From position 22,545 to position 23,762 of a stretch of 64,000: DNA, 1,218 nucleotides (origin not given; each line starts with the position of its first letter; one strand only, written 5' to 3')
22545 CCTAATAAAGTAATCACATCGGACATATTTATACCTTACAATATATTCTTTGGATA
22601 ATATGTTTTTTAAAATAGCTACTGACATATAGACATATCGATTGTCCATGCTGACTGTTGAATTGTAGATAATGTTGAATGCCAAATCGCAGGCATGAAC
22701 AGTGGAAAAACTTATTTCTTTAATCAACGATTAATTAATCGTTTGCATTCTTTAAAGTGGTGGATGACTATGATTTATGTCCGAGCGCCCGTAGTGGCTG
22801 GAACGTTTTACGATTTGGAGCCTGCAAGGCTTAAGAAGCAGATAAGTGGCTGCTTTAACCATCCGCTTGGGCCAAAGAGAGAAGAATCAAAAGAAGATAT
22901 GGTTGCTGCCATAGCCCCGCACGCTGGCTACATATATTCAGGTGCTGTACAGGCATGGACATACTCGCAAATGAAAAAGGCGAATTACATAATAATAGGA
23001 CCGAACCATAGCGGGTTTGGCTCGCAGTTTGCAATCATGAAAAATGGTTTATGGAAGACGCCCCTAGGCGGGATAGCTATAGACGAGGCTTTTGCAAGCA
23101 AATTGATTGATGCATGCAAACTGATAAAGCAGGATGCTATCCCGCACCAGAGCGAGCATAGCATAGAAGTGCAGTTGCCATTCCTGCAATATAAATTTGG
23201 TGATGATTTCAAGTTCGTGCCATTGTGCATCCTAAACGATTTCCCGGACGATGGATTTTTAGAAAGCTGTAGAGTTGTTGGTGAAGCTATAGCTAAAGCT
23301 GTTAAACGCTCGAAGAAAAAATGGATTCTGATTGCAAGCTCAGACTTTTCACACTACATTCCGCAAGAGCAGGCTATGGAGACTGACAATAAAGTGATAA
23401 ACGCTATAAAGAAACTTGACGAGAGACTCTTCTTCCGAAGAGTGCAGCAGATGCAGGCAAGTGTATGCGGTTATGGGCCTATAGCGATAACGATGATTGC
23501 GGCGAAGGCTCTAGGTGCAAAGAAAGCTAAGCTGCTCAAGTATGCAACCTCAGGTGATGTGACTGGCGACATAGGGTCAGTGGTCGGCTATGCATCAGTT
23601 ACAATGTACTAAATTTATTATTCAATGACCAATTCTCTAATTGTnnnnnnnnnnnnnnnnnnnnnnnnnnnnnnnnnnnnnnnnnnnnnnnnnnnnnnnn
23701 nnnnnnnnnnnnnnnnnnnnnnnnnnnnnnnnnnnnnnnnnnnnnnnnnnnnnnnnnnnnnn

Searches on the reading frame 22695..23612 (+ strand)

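Call 56: search_protein_families(library=pfam, proteins=[window:22695-23612:+], max_evalue=0.001)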
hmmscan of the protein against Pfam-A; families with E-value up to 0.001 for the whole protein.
window:22695-23612:+ (305 aa): 2 families
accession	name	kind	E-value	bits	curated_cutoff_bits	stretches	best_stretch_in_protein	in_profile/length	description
PF01875.22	Memo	-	4e-75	252.9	27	1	32-302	2-268/269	Memo-like protein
PF02900.23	LigB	-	1.6e-05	24.6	26.3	1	190-294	150-265/269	Catalytic LigB subunit of aromatic ring-opening dioxygenase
